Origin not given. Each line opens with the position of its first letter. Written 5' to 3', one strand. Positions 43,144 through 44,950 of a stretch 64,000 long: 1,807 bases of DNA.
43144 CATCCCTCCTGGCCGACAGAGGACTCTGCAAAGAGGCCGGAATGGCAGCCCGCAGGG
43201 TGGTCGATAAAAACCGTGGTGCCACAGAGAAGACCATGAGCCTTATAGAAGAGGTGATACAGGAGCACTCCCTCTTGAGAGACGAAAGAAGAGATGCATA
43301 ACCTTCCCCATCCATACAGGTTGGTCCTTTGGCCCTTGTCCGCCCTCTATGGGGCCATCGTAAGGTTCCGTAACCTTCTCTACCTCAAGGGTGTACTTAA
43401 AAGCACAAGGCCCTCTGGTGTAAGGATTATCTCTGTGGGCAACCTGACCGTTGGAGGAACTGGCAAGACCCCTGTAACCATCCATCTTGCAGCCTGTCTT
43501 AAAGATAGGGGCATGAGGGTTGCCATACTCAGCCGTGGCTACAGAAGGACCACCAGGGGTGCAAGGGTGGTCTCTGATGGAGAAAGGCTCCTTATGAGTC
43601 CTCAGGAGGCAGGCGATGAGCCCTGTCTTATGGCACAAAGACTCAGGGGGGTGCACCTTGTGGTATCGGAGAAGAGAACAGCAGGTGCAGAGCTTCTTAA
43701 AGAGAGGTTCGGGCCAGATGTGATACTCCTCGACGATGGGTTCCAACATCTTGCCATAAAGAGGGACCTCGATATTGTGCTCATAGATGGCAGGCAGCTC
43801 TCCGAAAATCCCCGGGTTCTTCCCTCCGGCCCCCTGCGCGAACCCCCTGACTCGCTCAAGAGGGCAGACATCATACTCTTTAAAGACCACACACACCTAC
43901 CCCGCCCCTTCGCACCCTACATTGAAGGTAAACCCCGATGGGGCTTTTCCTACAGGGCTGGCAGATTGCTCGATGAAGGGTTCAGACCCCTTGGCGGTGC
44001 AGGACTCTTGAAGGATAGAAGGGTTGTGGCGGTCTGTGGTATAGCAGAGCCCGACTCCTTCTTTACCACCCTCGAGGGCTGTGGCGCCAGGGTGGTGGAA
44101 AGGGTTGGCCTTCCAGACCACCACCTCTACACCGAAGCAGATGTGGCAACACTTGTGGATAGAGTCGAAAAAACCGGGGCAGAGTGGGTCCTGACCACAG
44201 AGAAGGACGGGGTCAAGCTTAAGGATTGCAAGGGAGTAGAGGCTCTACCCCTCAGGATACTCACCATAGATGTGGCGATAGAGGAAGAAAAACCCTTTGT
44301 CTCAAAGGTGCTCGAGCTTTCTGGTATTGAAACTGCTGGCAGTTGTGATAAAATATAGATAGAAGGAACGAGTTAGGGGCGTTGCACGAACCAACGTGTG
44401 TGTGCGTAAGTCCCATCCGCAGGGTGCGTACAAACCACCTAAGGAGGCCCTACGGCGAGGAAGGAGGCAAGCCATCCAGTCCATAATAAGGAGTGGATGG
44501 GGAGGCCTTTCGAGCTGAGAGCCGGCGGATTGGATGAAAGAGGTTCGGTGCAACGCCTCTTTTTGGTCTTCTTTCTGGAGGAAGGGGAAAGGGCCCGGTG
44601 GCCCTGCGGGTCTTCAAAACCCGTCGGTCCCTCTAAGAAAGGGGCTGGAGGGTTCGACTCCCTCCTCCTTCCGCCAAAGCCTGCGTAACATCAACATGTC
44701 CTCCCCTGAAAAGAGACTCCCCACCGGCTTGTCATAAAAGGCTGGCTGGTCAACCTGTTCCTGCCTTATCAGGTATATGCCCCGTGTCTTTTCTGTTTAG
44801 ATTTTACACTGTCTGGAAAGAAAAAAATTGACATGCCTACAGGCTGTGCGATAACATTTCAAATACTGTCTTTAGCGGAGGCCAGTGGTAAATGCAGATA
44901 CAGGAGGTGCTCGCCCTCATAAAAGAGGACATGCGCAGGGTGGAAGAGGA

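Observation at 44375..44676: selC (tRNA-Sec) preceded by an unclassified ~190-nt structured element that ends in a U-tract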

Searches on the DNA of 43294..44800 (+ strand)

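Call 4: search_rna_families(source=window, start=44250, end=44800, threshold=evalue, max_evalue=10, show_alignments=5)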
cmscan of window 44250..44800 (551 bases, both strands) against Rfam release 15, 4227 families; matches with E-value up to 10: 10.
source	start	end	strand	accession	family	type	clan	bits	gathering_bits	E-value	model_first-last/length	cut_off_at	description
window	44580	44672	+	RF01852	tRNA-Sec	Gene; tRNA;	CL00001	71.9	47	8.2e-15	1-91/91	no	Selenocysteine transfer RNA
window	44614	44656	-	RF00919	mir-874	Gene; miRNA;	-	16.7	74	4.2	1-78/78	no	mir-874 microRNA precursor family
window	44588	44690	+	RF00233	Tymo_tRNA-like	Cis-reg;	-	16.4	40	0.58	1-84/84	no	Tymovirus/Pomovirus/Furovirus tRNA-like 3' UTR element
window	44616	44673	-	RF04351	Plastid-psbl-rps4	Cis-reg;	-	16.2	68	1.4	1-53/53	no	Plastid-psbl-rps4 3UTR RNA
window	44637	44671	+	RF01684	mascRNA-menRNA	Gene;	-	15.8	42.5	2.3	1-56/56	no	MALAT1-associated small cytoplasmic RNA/MEN beta RNA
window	44665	44679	-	RF03156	L31-Firmicutes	Cis-reg; leader;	CL00118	14.7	33.3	2.1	1-32/32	no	L31-Firmicutes ribosomal protein leader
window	44591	44631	+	RF01684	mascRNA-menRNA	Gene;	-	13.9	42.5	7.5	1-56/56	no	MALAT1-associated small cytoplasmic RNA/MEN beta RNA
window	44556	44641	+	RF00191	SNORA57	Gene; snRNA; snoRNA; HACA-box;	-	11.5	40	4.4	1-149/149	no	Small nucleolar RNA SNORA57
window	44572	44623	-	RF01151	snoU82P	Gene; snRNA; snoRNA; CD-box;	-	10.1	42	6.1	1-55/55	no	Small nucleolar RNA U82P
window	44589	44606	-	RF01716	PhotoRC-I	Cis-reg;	-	10.1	45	8.9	4-21/44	no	PhotoRC-I RNA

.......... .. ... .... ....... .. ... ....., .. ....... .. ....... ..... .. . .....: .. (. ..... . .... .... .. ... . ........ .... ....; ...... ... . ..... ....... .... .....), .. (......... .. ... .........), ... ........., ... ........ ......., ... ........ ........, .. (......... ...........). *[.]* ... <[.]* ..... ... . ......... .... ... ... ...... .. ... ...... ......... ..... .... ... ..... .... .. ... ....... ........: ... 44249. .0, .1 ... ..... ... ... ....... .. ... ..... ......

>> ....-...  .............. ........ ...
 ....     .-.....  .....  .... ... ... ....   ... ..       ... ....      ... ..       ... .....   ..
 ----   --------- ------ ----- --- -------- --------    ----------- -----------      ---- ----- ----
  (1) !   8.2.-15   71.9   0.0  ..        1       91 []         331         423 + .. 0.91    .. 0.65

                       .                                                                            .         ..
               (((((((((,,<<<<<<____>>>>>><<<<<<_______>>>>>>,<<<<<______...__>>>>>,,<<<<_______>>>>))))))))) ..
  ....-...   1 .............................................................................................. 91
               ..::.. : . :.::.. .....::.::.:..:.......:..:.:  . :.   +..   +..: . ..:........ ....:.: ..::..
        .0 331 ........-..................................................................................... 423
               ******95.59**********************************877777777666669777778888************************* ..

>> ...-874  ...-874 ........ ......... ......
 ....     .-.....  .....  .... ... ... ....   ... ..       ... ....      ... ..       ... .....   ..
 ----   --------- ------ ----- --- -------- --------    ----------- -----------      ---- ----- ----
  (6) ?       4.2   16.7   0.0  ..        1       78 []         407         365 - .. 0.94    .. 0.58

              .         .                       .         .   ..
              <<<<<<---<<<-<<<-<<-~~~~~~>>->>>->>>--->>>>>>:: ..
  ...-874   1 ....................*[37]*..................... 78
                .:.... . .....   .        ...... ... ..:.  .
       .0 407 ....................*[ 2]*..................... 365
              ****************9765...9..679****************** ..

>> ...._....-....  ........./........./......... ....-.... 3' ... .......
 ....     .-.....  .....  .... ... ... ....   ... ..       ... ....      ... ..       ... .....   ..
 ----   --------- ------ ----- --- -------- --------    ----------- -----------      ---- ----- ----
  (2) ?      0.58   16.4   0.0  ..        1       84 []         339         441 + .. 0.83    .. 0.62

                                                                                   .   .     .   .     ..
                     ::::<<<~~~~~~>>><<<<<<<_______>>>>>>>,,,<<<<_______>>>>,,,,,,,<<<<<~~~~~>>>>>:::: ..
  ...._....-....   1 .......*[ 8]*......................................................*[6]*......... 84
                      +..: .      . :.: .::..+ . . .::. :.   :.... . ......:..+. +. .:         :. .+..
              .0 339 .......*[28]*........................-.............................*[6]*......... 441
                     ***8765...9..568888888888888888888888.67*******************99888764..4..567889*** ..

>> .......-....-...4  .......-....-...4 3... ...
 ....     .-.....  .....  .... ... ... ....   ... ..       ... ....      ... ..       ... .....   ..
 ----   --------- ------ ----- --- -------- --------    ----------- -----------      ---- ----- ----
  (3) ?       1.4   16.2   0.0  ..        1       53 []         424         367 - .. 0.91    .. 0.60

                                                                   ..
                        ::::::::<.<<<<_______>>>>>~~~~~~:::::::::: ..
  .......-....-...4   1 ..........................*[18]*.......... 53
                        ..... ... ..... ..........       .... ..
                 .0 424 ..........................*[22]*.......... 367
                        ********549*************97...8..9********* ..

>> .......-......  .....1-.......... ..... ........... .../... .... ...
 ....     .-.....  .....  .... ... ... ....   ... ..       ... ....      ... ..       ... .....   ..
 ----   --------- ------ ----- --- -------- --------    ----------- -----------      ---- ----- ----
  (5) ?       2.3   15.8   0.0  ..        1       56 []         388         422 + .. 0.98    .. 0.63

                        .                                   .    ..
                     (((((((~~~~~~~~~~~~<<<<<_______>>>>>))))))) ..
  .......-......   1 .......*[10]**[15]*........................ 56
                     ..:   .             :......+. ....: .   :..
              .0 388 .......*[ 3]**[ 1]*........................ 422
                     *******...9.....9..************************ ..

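Call 29: build_rna_model(alignment_id=A4)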
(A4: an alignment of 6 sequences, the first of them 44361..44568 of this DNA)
Model R1 built from alignment A4 (6 sequences, 211 columns); structure: RNAalifold consensus.
model positions 208; base pairs 64; branch points 2; effective number of sequences 0.74; information 0.591 bits per position. Calibrated on 0.2 Mb of random sequence (short: E-values are rough).
structure used (alignment columns):
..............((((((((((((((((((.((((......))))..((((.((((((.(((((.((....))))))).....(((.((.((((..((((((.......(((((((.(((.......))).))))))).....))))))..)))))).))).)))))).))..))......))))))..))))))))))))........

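Call 30: search_with_rna_model(model_id=R1, sources=[window, L003, L004, L005, L006, L007, L008, L009, L010, L011, L012, L013, L014, L015, L016, L017, L018, L019, L020, L021, L022, L023, L024, L025, L026, L027, L028, L029, L030, L031, L032, L033, L034, L035, L036, L037, L038, L039, L040, L041, L042, L043, L044, L045, L046, L047, L048, L049, L050, L051, L052, L053, L054, L055, L056, L057, L058, L059, L060, L061, L062, L063, L064, L065, L066, L067, L068, L069, L070, L071, L072, L073, L074, L075, L076, L077, L078, L079, L080, L084], max_evalue=10)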
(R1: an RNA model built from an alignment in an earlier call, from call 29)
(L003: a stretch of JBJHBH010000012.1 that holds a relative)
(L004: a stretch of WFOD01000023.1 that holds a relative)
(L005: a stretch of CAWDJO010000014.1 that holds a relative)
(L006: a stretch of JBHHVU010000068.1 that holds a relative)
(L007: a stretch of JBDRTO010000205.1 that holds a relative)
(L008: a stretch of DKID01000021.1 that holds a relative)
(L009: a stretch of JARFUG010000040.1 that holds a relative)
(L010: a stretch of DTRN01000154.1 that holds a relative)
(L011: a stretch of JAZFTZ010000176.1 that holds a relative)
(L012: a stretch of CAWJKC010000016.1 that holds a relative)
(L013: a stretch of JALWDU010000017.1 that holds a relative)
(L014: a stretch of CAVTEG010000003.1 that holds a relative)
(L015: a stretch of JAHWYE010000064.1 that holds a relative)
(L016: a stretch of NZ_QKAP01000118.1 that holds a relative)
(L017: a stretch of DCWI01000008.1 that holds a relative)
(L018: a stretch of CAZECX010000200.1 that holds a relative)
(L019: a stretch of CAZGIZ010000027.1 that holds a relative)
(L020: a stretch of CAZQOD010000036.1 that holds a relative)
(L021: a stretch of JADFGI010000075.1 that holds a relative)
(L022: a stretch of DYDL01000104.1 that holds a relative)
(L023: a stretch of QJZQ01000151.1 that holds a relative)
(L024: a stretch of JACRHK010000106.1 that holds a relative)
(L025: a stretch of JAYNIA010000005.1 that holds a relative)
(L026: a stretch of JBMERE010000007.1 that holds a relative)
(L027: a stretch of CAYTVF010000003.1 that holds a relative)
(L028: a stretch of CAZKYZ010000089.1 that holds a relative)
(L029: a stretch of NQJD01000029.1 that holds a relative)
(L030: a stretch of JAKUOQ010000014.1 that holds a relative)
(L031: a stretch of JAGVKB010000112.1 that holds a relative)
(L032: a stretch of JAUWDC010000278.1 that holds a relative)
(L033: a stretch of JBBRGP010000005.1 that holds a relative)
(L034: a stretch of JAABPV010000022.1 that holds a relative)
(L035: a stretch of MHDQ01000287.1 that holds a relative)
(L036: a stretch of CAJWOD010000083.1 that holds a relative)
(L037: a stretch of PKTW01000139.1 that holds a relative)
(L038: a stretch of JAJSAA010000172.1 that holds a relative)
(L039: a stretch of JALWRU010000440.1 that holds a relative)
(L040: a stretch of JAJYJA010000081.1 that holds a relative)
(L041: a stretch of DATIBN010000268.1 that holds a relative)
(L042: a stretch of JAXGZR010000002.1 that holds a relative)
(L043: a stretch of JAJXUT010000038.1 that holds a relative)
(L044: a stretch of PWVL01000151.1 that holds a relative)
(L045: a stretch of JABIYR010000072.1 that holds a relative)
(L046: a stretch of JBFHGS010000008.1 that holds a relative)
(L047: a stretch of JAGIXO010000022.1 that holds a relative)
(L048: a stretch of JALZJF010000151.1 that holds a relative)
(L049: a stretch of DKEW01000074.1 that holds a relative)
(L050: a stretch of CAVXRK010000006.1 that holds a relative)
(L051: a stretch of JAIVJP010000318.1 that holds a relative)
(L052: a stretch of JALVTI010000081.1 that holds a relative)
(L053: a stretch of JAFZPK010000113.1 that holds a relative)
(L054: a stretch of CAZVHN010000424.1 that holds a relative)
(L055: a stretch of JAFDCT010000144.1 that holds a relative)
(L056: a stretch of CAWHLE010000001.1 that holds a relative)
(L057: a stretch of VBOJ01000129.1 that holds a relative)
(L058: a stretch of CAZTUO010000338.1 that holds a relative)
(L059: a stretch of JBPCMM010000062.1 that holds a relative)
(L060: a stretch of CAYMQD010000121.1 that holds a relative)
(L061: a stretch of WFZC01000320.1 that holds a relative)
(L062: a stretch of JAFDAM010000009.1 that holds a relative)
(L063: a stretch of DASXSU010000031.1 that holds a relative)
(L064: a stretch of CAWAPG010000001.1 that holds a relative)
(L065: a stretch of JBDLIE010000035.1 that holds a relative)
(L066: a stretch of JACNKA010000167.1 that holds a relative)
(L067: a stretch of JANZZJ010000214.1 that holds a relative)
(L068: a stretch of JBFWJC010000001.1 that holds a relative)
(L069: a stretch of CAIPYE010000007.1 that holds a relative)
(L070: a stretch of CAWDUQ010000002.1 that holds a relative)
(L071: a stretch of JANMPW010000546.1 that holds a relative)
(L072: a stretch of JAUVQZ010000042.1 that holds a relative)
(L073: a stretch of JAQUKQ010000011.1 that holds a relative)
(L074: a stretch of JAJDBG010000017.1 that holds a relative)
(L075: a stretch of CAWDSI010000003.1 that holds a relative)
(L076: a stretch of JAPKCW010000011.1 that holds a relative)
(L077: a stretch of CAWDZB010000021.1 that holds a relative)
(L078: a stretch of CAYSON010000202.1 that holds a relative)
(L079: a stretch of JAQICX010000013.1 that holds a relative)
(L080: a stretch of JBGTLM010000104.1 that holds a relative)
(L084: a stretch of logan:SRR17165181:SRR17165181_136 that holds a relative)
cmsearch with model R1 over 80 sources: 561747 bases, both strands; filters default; matches with E-value up to 10: 10.
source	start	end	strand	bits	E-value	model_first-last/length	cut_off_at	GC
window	44361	44568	+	242.6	6.1e-69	1-208/208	no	0.57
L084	2768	3013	+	53.1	1.7e-13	1-208/208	no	0.5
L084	4046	4101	-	19.1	0.0015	1-208/208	no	0.5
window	44367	44574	-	16.7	0.0076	1-208/208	no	0.56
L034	1686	1731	-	16.7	0.0079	1-208/208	no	0.63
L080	495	561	+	15.8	0.014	1-208/208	no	0.52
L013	648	747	-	10.3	0.59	62-163/208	no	0.54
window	23290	23348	-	6.5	7.6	1-208/208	no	0.58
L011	1930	1959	-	6.5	7.9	1-208/208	no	0.4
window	55629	55667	+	6.4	8.4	1-208/208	no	0.56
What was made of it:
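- G-U pairs and a strong strand asymmetry (242.6 bits on the + strand, 16.7 bits on the - strand; call 30) point to RNA rather than a DNA element.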

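Call 33: search_rna_families(sources=[L084, L081, L082, L083], threshold=evalue, max_evalue=0.1, show_alignments=3)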
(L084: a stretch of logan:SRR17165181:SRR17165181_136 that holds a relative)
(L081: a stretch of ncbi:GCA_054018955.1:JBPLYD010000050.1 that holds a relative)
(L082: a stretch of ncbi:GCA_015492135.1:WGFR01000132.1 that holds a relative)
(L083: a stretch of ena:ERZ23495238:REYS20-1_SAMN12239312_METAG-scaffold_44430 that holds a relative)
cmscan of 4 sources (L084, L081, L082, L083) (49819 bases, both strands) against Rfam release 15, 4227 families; matches with E-value up to 0.1: 4.
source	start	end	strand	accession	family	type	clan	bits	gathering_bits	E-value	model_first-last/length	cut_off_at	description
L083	1813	1904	+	RF01852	tRNA-Sec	Gene; tRNA;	CL00001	74.6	47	1.4e-13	1-91/91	no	Selenocysteine transfer RNA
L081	11282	11374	+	RF01852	tRNA-Sec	Gene; tRNA;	CL00001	73.4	47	3e-13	1-91/91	no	Selenocysteine transfer RNA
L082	11288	11380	+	RF01852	tRNA-Sec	Gene; tRNA;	CL00001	73.2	47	3.4e-13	1-91/91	no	Selenocysteine transfer RNA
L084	2563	2619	+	RF02066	STnc320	Gene; sRNA;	-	30.7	50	0.077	1-55/55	no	Salmonella enterica sRNA STnc320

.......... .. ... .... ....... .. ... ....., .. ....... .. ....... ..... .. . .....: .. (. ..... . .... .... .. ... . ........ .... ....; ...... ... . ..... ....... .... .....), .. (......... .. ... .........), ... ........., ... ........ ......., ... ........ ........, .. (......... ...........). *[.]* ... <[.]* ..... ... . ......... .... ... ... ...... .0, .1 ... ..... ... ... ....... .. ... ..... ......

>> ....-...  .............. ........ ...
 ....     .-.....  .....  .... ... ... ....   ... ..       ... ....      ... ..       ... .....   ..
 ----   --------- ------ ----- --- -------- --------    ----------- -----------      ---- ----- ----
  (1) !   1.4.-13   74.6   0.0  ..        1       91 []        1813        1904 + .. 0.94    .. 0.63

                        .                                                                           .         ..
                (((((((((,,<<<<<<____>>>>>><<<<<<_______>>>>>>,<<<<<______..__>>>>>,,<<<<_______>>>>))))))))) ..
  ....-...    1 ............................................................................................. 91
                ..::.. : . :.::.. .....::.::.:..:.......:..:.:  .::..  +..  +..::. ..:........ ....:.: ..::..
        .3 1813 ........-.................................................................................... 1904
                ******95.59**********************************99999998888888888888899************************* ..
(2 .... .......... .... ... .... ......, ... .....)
